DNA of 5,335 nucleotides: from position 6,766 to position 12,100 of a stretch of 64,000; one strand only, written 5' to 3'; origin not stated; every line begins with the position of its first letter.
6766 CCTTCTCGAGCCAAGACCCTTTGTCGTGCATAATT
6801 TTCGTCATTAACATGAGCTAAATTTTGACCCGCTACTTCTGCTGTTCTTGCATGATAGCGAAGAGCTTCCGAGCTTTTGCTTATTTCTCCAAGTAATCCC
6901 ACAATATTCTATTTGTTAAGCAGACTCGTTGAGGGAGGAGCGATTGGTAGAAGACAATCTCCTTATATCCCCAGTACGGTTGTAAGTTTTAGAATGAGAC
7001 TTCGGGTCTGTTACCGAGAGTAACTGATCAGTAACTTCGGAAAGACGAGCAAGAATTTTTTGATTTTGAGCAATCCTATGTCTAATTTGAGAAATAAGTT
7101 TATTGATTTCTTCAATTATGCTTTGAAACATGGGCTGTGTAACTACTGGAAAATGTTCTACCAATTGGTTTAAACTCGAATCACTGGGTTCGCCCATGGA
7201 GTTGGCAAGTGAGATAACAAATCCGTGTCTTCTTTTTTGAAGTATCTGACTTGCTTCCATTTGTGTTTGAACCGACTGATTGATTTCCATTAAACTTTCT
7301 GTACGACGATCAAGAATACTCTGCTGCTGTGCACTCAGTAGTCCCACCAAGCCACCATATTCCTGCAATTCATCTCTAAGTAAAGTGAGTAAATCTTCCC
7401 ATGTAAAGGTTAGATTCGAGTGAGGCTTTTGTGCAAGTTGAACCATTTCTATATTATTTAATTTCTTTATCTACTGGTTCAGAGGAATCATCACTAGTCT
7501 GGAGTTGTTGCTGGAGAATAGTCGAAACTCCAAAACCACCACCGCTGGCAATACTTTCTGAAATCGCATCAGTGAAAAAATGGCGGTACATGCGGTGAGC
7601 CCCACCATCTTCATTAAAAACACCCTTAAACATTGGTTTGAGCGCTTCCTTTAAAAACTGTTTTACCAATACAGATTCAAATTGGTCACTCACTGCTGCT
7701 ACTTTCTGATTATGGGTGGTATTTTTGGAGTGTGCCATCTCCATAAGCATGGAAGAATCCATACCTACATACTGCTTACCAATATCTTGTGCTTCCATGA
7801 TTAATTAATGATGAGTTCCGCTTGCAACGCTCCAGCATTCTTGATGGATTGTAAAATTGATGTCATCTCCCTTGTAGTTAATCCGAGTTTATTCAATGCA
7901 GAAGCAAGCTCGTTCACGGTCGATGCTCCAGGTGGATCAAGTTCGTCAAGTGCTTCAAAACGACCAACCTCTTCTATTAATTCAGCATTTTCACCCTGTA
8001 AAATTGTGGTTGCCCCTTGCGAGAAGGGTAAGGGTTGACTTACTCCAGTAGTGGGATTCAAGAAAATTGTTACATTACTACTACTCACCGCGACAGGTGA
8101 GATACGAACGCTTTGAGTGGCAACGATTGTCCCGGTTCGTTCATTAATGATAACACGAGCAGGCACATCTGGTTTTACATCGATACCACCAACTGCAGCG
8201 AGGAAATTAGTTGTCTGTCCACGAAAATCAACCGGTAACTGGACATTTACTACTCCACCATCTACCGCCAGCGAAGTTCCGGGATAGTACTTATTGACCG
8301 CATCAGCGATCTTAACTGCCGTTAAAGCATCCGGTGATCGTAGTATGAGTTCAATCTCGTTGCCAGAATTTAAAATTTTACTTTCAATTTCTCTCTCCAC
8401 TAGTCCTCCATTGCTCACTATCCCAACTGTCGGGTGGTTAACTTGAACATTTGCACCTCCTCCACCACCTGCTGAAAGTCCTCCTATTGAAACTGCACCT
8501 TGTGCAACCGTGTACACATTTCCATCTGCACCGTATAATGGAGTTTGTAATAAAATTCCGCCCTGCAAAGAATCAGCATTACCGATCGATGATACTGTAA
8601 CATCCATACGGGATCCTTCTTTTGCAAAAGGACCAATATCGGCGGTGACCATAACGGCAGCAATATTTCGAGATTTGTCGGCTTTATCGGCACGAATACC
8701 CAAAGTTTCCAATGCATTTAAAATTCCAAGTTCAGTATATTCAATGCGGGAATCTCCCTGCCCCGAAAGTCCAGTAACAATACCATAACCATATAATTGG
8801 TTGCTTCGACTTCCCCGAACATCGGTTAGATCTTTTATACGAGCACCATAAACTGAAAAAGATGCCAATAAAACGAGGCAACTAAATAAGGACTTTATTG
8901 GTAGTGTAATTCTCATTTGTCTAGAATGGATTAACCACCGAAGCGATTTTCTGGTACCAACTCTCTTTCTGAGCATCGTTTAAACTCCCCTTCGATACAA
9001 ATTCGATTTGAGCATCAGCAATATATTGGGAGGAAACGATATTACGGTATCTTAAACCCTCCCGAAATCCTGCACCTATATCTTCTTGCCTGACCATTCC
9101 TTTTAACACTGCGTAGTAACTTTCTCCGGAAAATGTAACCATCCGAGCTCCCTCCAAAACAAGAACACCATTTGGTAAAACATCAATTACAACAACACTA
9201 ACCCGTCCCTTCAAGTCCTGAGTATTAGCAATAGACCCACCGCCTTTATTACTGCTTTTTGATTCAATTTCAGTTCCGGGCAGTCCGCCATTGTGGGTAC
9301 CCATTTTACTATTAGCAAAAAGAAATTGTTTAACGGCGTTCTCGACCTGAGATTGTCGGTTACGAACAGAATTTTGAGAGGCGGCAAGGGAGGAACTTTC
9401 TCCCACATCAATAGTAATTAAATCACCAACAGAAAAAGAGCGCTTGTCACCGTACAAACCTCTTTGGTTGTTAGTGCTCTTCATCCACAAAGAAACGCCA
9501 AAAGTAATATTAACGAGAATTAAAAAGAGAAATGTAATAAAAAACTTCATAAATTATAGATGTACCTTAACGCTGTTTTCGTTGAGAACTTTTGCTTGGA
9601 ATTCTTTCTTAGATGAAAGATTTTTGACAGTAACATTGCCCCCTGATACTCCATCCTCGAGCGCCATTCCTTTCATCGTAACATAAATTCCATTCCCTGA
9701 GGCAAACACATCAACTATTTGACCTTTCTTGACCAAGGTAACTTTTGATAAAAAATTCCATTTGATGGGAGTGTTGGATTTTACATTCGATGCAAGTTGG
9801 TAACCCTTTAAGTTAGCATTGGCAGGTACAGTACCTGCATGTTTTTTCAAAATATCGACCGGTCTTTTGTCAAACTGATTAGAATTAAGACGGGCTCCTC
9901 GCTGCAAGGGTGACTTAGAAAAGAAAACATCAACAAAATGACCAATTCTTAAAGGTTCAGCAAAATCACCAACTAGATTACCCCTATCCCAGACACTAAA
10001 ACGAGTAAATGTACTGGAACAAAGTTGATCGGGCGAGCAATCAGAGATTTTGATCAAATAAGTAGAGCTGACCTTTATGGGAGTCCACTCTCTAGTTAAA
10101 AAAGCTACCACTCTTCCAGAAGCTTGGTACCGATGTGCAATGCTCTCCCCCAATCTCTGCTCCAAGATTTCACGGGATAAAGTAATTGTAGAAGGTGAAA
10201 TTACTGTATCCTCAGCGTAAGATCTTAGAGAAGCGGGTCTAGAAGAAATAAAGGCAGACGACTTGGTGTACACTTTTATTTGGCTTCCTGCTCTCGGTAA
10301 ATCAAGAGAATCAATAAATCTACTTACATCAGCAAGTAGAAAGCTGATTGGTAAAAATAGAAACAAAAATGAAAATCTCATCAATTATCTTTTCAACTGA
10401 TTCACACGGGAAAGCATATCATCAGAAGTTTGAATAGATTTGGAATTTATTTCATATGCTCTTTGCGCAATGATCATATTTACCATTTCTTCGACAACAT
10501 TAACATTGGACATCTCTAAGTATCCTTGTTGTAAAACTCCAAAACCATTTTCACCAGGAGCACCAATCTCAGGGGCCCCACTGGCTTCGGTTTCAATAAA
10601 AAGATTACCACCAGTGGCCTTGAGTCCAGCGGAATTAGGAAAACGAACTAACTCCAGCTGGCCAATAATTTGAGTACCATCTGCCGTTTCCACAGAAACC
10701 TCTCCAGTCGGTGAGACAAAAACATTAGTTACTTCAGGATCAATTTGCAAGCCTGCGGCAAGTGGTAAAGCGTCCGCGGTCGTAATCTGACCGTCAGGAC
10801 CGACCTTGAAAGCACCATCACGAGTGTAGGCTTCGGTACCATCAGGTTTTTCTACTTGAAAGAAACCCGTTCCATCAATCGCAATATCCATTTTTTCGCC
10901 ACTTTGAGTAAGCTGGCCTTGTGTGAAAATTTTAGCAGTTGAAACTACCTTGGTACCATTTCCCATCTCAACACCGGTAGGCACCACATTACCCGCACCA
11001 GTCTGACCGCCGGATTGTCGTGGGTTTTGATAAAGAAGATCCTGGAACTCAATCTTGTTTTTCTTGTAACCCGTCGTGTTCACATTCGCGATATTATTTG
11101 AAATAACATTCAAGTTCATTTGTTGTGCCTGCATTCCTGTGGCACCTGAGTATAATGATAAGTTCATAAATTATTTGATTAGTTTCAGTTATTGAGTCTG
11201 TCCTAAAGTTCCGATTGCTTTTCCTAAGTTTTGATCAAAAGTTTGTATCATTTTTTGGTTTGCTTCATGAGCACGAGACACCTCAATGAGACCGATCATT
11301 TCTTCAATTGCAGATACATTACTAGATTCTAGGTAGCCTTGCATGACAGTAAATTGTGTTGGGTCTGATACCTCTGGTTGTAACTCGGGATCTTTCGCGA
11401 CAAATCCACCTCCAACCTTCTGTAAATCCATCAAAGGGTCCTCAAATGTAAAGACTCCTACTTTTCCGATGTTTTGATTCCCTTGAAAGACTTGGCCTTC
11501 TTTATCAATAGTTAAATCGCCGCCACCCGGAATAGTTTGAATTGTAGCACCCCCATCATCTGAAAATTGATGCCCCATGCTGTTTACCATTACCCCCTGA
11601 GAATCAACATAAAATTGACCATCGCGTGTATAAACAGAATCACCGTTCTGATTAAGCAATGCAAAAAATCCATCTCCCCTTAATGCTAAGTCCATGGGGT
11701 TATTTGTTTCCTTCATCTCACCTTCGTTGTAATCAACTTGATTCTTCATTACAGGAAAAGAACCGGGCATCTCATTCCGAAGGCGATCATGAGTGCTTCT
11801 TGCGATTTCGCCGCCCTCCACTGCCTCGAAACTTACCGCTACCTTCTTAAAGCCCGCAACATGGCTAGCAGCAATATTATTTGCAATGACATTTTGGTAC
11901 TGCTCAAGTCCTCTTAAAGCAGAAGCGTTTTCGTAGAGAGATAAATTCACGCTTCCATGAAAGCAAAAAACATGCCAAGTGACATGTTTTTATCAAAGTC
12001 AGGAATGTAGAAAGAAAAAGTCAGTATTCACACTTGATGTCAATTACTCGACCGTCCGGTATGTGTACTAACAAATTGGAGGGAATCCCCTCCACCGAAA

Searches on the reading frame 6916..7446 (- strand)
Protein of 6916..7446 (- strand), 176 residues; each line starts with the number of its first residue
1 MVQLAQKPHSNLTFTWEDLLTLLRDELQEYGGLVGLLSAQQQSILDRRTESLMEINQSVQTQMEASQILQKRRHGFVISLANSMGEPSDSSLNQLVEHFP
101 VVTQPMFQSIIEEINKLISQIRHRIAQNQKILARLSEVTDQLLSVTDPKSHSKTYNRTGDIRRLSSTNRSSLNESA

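Call 19: search_protein_families(library=pfam, proteins=[window:6916-7446:-], max_evalue=0.001)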
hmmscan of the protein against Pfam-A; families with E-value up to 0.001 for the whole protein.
window:6916-7446:- (176 aa): 1 family
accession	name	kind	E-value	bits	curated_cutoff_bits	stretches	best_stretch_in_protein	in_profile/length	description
PF05130.17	FlgN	-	2.2e-18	67.5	30.5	1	17-160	4-144/147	FlgN protein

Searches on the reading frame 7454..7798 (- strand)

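Call 19: search_protein_families(library=pfam, proteins=[window:7454-7798:-], max_evalue=0.001)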
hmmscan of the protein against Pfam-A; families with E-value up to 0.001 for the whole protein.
window:7454-7798:- (114 aa): 1 family
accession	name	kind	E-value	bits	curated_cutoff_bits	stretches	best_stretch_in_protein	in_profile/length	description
PF10135.14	Rod-binding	-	8.3e-06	26.7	25.1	1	54-98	1-51/51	Rod binding protein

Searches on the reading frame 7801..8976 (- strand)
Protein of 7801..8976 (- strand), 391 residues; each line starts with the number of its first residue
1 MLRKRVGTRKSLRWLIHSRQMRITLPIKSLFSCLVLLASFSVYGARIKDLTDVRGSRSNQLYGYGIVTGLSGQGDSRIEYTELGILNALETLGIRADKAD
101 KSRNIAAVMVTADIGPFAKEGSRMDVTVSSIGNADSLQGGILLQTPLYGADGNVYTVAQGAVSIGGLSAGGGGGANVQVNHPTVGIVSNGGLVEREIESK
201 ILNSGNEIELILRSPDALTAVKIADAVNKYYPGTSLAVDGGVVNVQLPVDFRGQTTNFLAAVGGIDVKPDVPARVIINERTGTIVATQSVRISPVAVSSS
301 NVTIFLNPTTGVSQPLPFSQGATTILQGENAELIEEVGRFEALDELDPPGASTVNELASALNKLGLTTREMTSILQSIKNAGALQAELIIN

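Call 19: search_protein_families(library=pfam, proteins=[window:7801-8976:-], max_evalue=0.001)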
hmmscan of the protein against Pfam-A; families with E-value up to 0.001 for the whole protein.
window:7801-8976:- (391 aa): 1 family
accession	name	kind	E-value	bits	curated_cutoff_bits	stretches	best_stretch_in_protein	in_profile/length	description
PF02119.21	FlgI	-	2.7e-112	375.5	25.3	1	46-390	1-343/343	Flagellar P-ring protein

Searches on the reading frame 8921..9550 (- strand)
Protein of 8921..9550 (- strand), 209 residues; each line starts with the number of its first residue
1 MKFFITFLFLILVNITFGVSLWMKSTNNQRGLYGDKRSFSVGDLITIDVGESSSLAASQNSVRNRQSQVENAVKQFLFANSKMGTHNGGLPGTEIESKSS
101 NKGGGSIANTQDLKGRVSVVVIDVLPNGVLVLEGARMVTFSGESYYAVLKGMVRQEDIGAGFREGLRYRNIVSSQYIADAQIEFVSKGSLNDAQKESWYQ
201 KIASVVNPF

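Call 19: search_protein_families(library=pfam, proteins=[window:8921-9550:-], max_evalue=0.001)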
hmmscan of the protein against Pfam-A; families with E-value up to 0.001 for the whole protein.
window:8921-9550:- (209 aa): 1 family
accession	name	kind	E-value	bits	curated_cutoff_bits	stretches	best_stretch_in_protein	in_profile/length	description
PF02107.21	FlgH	-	2e-38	132.1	27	1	20-208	6-172/172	Flagellar L-ring protein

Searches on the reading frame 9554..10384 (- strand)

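Call 19: search_protein_families(library=pfam, proteins=[window:9554-10384:-], max_evalue=0.001)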
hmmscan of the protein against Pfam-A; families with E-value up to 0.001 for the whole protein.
window:9554-10384:- (276 aa): 1 family
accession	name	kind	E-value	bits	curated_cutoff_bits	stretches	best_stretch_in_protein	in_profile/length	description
PF13144.11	ChapFlgA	-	1.2e-26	93.6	23.8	1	152-274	2-122/122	Chaperone for flagella basal body P-ring formation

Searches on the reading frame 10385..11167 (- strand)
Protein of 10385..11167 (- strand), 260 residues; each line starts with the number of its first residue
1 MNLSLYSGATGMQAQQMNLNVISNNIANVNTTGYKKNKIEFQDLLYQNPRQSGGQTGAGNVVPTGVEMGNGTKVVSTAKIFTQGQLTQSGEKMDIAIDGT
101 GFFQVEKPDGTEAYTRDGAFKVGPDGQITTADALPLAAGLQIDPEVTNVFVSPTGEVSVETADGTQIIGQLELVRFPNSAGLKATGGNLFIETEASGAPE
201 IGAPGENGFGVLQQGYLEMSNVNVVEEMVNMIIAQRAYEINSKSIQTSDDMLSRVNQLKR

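Call 19: search_protein_families(library=pfam, proteins=[window:10385-11167:-], max_evalue=0.001)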
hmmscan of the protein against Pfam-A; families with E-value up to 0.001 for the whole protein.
window:10385-11167:- (260 aa): 3 families
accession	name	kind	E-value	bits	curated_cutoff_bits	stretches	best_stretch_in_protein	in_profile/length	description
PF06429.18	Flg_bbr_C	-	9.3e-23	79.9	23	1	213-258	1-46/46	Flagellar basal body rod FlgEFG protein C-terminal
PF22692.1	LlgE_F_G_D1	-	1.2e-21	77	27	1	96-159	1-64/64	Flagellar hook protein FlgE/F/G D1 domain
PF00460.25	Flg_bb_rod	-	1.2e-12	47.9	20.7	1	5-35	1-31/31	Flagella basal body rod protein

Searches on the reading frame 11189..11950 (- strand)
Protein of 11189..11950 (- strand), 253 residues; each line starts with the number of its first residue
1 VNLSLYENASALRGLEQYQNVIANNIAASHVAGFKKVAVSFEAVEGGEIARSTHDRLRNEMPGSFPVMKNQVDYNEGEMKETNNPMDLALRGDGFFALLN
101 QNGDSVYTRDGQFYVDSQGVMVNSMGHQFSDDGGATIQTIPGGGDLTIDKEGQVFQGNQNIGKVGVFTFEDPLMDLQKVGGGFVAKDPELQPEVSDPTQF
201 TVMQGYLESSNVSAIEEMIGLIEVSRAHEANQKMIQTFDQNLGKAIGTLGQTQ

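Call 19: search_protein_families(library=pfam, proteins=[window:11189-11950:-], max_evalue=0.001)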
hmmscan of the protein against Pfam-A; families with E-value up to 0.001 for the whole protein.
window:11189-11950:- (253 aa): 2 families
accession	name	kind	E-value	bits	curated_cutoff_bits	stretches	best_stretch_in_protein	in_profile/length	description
PF06429.18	Flg_bbr_C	-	6.1e-18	64.5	23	1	203-246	1-44/46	Flagellar basal body rod FlgEFG protein C-terminal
PF22692.1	LlgE_F_G_D1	-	4.9e-14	52.7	27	1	89-155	1-63/64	Flagellar hook protein FlgE/F/G D1 domain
